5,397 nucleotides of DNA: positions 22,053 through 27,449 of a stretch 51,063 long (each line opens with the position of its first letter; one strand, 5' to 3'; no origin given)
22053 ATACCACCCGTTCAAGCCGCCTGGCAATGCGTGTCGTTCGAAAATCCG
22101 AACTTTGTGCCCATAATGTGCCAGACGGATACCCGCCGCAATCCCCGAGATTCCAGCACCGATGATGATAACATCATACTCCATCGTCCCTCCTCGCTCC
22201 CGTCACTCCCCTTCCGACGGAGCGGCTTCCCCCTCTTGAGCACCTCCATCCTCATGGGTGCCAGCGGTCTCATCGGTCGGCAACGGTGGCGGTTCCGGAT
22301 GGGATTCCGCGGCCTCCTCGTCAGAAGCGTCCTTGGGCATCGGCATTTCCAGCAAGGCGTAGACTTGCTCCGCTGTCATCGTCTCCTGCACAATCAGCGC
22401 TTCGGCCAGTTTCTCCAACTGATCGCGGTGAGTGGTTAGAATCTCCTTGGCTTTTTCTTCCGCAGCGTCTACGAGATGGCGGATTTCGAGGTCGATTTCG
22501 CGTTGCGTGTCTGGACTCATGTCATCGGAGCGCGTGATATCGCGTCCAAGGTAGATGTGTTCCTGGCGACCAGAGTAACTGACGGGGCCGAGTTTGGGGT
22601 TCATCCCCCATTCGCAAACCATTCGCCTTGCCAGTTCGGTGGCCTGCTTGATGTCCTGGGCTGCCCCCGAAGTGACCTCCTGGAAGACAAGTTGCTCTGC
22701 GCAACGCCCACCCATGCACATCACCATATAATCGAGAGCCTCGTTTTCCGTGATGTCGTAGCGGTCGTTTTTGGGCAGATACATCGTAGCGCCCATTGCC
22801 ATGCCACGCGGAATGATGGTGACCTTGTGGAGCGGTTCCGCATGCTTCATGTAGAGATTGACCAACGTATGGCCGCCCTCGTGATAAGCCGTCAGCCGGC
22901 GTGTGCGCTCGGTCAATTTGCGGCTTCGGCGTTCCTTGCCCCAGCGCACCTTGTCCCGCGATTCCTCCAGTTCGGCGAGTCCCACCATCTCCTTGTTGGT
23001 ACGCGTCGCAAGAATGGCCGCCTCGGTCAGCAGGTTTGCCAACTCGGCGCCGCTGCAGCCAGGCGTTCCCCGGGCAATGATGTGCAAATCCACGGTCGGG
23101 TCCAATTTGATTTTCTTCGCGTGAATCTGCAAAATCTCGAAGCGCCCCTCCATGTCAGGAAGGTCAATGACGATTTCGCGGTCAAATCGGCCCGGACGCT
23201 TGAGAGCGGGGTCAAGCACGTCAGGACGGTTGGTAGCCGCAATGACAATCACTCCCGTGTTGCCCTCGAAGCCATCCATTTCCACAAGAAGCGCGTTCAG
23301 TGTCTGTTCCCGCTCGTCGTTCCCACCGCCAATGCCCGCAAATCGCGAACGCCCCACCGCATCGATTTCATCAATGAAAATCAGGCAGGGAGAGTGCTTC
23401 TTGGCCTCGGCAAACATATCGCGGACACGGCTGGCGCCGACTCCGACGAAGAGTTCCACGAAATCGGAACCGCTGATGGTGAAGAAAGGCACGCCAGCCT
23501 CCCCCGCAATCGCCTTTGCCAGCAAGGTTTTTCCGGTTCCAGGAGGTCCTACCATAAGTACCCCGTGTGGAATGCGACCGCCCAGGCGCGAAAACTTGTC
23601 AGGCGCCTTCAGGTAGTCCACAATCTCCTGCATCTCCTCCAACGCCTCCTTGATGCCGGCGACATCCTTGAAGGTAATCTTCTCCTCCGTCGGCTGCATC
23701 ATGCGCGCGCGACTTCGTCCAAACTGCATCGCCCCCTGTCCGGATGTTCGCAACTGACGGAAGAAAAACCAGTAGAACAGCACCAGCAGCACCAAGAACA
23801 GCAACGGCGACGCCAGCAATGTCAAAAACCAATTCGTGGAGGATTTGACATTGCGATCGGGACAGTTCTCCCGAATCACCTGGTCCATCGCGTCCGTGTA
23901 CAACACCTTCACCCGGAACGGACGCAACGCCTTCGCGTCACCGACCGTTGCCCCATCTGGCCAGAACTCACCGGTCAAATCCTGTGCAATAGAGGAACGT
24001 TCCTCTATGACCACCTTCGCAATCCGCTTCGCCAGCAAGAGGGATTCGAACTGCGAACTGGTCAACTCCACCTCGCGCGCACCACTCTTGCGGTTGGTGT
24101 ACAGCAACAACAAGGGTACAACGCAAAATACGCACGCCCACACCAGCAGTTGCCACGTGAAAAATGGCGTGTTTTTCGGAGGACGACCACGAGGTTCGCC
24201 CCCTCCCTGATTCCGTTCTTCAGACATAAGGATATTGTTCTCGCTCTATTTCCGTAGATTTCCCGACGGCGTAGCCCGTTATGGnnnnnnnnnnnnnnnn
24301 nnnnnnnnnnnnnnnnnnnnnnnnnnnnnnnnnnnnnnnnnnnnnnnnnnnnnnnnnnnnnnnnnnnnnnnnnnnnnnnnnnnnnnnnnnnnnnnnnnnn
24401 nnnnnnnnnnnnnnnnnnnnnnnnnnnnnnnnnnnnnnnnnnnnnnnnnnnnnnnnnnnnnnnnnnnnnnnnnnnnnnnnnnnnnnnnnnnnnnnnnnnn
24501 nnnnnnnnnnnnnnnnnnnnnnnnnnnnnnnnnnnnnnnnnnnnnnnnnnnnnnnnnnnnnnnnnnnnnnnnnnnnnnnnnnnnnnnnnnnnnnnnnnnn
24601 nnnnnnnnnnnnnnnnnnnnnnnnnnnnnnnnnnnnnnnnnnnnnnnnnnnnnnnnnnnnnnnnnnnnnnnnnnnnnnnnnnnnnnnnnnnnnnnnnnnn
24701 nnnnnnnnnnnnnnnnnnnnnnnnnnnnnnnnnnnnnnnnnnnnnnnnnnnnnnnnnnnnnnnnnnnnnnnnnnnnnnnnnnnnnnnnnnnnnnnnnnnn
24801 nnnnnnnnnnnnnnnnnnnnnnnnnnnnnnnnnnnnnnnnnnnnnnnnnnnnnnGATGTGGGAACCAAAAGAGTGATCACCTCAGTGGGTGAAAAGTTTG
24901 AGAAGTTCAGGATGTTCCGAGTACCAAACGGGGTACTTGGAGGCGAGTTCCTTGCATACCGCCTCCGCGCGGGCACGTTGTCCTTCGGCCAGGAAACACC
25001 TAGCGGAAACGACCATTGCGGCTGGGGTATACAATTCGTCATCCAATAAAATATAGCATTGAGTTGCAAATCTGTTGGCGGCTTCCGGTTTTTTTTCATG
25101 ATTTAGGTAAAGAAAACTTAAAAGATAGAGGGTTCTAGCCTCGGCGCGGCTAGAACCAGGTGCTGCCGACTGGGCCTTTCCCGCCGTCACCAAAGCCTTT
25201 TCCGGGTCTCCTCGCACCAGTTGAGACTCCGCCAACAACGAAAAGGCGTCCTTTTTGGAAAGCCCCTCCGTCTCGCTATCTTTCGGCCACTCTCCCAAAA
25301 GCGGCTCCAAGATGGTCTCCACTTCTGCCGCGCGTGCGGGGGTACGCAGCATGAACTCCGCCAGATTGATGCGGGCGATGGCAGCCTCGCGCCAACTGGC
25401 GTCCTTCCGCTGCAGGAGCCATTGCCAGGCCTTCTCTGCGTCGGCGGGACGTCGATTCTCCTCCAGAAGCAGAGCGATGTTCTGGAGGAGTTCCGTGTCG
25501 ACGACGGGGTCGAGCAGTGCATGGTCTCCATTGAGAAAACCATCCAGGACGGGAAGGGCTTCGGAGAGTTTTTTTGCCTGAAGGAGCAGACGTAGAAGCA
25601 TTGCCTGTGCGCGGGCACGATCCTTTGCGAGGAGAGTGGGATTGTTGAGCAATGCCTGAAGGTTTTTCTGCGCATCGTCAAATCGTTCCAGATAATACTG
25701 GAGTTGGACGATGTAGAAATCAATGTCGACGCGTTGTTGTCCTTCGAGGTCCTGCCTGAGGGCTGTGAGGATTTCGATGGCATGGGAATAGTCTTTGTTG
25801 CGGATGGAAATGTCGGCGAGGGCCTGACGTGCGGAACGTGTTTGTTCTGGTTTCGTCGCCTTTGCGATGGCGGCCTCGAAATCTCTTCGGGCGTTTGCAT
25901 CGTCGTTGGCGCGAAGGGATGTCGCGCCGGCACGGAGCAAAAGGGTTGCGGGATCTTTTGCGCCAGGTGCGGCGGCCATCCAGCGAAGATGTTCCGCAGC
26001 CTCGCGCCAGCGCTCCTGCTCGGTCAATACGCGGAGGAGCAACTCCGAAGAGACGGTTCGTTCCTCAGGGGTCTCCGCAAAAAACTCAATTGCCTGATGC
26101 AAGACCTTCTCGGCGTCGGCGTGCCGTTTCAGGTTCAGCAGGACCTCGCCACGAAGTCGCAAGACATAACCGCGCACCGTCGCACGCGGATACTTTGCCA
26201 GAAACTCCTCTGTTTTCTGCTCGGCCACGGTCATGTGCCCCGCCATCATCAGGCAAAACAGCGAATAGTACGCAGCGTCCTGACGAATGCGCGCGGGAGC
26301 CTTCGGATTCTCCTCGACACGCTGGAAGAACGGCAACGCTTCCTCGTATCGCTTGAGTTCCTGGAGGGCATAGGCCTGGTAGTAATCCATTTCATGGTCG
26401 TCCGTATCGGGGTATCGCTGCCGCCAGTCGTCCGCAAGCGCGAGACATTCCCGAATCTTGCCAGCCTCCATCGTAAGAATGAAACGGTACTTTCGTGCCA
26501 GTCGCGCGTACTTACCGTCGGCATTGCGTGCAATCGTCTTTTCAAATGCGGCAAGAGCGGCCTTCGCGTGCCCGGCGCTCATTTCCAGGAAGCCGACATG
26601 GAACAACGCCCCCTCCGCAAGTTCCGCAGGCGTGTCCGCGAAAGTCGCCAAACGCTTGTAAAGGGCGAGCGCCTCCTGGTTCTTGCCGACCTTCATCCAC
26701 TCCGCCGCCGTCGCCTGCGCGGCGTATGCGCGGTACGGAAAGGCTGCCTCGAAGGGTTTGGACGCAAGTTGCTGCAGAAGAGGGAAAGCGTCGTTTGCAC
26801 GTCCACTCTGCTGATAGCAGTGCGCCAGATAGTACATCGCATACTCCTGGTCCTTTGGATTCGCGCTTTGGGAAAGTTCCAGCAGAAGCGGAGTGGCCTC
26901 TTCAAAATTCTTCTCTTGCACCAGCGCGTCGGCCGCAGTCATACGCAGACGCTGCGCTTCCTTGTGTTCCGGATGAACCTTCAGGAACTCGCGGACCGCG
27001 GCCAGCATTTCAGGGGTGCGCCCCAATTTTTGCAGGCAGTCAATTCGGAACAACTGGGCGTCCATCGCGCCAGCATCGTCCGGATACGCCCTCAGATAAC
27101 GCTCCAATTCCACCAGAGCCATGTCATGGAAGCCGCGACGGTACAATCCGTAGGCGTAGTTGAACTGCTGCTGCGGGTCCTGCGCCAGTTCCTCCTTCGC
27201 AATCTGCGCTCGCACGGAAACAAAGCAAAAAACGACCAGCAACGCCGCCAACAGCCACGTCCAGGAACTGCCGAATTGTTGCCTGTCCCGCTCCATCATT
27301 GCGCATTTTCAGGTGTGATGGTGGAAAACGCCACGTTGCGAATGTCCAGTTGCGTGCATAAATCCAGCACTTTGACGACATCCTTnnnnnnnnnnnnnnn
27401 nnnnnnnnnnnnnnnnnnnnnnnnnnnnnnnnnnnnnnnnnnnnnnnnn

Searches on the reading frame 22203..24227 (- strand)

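Call 69: search_protein_families(library=pfam, proteins=[window:22203-24227:-], max_evalue=0.0001)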
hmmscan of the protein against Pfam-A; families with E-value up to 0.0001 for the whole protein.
window:22203-24227:- (674 aa): 7 families
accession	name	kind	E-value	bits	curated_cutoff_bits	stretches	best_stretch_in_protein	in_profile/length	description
PF01434.24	Peptidase_M41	-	2.6e-70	236.6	29.9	1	438-624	3-190/191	Peptidase family M41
PF00004.35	AAA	-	6.9e-46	156.4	21.2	1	223-355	1-130/131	ATPase family associated with various cellular activities (AAA)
PF17862.7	AAA_lid_3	-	1.4e-09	37.7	27.2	1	379-421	2-44/45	AAA+ lid domain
PF07728.20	AAA_5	-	9.6e-07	29.3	22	1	222-344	1-137/139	AAA domain (dynein-related subfamily)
PF06068.19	TIP49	-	1.8e-05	24.5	23.8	1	193-256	30-88/347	TIP49 P-loop domain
PF06480.20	FtsH_ext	-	4.6e-05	24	25.5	0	27-90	1-55/103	FtsH Extracellular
PF05496.18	RuvB_N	-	6.2e-05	23.3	27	0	221-255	34-68/159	Holliday junction DNA helicase RuvB P-loop domain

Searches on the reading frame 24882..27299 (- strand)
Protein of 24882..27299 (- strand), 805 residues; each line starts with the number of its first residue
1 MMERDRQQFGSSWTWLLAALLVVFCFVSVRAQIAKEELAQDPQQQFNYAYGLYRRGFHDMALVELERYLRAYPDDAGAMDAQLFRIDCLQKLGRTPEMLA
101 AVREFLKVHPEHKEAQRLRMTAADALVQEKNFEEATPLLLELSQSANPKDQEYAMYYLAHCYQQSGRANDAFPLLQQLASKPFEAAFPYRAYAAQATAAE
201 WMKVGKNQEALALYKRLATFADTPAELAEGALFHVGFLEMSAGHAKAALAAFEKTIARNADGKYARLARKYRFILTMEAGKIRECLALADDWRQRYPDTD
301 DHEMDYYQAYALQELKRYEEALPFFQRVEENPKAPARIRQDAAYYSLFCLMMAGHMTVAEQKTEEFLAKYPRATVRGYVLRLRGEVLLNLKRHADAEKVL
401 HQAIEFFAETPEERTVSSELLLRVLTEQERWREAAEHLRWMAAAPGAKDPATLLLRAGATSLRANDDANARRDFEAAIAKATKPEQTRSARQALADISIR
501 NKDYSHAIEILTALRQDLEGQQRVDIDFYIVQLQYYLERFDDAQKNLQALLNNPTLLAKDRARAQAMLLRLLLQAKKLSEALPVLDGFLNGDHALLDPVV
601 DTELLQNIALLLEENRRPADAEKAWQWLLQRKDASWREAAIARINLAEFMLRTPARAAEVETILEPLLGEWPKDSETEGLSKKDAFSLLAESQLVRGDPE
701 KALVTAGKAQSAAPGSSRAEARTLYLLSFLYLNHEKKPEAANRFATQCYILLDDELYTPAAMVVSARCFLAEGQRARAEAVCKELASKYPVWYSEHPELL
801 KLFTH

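Call 69: search_protein_families(library=pfam, proteins=[window:24882-27299:-], max_evalue=0.0001)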
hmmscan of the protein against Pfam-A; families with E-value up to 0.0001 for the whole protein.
window:24882-27299:- (805 aa): 9 families
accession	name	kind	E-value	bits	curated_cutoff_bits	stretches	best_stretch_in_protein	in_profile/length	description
PF13428.12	TPR_14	-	6.5e-14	51.5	23.5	0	45-79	4-38/44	Tetratricopeptide repeat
PF13432.12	TPR_16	-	3.2e-13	50.3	32.7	0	532-586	5-55/65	Tetratricopeptide repeat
PF14559.12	TPR_19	-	2e-10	41.3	25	0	126-179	1-52/68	Tetratricopeptide repeat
PF07719.23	TPR_2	-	3.9e-10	39.5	27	0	379-405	3-29/34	Tetratricopeptide repeat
PF25058.1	ARM_TT21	-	7e-09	36.3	27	0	78-145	56-123/155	Tetratricopeptide repeat protein 21 ARM repeat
PF12895.13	ANAPC3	-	1.4e-07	32.1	27.2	0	139-180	11-51/82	Anaphase-promoting complex, cyclosome, subunit 3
PF13174.12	TPR_6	-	2.9e-07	31.1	26.3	0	306-331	4-29/33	Tetratricopeptide repeat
PF13525.12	YfiO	-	3.7e-07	30.6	25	0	40-146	3-98/203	Outer membrane lipoprotein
PF13424.12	TPR_12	-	1.4e-05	25.6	30.1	0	380-439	6-69/77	Tetratricopeptide repeat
